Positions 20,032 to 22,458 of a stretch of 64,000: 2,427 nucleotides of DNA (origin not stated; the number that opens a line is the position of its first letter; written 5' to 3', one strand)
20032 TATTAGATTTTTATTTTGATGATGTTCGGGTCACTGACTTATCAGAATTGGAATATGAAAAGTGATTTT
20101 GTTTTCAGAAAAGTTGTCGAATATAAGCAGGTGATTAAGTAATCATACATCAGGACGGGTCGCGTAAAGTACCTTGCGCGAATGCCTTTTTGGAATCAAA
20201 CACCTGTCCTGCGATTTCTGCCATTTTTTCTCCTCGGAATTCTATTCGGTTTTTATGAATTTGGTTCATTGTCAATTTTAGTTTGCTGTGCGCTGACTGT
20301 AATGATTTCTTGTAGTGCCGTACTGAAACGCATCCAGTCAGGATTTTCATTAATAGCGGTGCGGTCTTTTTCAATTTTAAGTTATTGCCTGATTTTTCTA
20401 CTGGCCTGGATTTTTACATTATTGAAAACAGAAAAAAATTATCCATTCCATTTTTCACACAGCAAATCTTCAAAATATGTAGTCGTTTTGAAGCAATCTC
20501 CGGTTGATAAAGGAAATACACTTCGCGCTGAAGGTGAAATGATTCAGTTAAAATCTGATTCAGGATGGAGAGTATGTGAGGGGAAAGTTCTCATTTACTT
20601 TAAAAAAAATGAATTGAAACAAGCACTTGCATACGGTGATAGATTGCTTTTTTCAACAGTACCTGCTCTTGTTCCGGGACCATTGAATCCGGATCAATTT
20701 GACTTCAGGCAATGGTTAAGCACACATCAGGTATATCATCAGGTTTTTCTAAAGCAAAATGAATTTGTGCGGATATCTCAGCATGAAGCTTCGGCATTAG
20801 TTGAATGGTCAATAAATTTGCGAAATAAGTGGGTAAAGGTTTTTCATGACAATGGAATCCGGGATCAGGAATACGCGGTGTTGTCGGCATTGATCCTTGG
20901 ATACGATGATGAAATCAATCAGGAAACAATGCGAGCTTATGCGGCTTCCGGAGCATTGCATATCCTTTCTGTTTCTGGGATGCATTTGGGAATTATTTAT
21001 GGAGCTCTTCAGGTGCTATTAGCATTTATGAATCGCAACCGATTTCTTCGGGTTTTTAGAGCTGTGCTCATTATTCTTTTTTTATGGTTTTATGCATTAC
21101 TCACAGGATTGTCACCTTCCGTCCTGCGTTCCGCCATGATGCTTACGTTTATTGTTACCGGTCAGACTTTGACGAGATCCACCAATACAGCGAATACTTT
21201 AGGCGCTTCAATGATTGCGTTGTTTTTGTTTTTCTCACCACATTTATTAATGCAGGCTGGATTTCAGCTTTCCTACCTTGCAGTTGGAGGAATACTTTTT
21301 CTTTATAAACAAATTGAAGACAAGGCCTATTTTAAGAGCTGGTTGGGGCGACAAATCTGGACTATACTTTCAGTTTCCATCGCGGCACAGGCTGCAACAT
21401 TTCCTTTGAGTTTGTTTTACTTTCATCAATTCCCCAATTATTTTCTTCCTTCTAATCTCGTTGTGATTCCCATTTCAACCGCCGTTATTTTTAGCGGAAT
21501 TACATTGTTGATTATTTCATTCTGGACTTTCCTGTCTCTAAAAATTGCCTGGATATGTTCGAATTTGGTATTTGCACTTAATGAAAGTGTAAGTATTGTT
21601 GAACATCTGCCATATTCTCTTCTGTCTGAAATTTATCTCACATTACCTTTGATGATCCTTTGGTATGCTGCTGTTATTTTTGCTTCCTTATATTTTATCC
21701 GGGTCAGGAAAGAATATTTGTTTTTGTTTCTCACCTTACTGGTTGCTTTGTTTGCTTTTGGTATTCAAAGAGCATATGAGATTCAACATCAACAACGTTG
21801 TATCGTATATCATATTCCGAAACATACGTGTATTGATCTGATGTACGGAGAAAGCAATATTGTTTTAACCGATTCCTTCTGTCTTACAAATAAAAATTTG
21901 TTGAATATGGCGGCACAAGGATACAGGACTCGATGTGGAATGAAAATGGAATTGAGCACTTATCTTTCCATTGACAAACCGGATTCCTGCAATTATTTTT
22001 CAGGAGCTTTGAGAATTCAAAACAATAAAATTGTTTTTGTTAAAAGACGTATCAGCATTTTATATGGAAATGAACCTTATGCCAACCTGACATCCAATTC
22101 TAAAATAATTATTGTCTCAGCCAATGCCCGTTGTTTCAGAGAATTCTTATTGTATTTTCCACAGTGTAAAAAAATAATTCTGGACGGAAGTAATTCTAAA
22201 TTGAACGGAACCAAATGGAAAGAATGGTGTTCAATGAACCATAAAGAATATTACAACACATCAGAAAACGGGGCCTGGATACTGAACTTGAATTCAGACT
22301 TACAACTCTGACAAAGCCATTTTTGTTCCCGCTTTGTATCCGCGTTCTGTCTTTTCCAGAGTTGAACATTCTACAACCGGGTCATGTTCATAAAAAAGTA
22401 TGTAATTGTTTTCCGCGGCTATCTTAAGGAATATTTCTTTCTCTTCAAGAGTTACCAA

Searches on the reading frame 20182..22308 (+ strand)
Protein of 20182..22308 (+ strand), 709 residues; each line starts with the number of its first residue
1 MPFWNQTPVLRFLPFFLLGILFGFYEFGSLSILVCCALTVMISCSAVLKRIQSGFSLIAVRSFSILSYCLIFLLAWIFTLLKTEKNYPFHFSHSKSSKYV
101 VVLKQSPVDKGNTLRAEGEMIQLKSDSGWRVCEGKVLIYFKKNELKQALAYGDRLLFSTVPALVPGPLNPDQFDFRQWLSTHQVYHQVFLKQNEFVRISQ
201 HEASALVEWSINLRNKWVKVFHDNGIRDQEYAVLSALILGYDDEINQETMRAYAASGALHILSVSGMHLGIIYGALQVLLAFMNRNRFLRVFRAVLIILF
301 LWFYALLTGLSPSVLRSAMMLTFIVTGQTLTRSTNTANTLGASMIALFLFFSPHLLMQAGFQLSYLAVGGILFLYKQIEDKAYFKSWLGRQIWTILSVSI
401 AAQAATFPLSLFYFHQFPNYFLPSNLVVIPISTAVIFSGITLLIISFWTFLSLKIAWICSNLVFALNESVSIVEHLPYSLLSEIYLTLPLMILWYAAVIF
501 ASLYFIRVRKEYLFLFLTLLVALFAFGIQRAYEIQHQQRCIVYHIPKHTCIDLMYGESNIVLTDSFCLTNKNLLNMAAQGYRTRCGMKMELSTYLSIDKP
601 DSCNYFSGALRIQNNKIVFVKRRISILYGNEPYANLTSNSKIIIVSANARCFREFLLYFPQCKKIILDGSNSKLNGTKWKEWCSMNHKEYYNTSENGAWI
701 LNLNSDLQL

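Call 53: search_protein_families(library=pfam, proteins=[window:20182-22308:+], max_evalue=0.00001)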
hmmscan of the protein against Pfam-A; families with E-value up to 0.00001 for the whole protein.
window:20182-22308:+ (709 aa): 2 families
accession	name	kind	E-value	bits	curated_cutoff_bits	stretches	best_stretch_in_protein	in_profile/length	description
PF03772.21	Competence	-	3.1e-56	191.2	23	1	237-505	1-267/270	Competence protein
PF13567.11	DUF4131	-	2.4e-23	83.1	31.6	1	29-195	4-164/165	Domain of unknown function (DUF4131)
